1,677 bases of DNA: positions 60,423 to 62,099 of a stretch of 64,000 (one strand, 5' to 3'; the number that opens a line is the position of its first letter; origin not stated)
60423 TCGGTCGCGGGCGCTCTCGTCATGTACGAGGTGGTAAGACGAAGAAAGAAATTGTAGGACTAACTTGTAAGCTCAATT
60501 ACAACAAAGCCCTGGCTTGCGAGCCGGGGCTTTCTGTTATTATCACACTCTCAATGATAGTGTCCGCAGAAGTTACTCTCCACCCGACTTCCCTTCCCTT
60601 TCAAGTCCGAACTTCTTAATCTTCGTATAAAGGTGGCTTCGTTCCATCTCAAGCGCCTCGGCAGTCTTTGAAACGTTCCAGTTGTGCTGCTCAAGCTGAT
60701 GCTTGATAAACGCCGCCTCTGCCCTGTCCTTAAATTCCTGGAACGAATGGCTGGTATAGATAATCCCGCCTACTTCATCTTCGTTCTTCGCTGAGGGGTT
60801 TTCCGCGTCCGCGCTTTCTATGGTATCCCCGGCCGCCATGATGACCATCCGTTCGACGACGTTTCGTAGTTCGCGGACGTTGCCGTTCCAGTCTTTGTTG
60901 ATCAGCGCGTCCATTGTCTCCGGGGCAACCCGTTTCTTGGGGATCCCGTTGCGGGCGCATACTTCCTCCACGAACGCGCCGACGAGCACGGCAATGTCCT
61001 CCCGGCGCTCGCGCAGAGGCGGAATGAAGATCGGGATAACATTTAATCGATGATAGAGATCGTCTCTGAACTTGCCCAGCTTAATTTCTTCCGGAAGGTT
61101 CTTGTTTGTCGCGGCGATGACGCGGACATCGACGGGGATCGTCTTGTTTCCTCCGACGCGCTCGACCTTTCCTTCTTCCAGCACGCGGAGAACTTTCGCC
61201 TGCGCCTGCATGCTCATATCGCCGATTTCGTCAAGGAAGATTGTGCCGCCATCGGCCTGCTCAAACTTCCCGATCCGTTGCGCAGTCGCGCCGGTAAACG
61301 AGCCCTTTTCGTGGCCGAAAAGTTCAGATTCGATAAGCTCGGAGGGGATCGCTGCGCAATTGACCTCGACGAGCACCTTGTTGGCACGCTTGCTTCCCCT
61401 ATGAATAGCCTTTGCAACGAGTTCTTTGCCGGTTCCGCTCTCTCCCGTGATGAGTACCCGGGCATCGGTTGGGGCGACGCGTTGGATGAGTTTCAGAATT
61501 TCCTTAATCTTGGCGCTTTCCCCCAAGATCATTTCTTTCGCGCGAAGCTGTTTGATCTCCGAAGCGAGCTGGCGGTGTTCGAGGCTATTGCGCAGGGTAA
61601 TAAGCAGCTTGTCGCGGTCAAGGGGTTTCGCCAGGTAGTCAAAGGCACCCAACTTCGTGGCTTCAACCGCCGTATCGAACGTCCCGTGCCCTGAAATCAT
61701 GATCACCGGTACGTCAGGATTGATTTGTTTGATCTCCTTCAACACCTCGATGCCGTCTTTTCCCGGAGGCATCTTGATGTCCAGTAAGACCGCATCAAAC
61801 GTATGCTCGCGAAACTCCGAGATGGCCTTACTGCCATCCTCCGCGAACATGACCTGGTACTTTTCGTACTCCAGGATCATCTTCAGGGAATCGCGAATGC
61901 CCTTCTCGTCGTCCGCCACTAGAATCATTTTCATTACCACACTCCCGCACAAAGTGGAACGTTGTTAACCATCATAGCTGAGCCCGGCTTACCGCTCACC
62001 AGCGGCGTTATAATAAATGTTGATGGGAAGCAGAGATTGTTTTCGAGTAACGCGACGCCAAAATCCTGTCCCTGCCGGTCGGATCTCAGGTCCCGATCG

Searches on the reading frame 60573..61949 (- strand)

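Call 69: search_protein_families(library=pfam, proteins=[window:60573-61949:-], max_evalue=0.00001)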
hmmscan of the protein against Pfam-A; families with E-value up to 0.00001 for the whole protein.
window:60573-61949:- (458 aa): 7 families
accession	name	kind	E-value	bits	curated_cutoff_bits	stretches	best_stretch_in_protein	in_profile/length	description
PF00158.32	Sigma54_activat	-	1.9e-74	249.3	20.2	1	141-307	1-167/168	Sigma-54 interaction domain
PF00072.30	Response_reg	-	3.5e-31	108.1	30.2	1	9-118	1-109/111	Response regulator receiver domain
PF25601.1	AAA_lid_14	-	2.4e-22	79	27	1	313-383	1-71/87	AAA+ ATPase lid domain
PF14532.12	Sigma54_activ_2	-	7.2e-21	75.3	25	1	142-312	1-138/138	Sigma-54 interaction domain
PF02954.25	HTH_8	-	1.8e-09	37.6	22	1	410-447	5-42/42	Bacterial regulatory protein, Fis family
PF07728.20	AAA_5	-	1e-08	35.7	22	1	165-284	2-124/139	AAA domain (dynein-related subfamily)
PF00004.35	AAA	-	3.3e-06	28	21.2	0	165-288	1-113/131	ATPase family associated with various cellular activities (AAA)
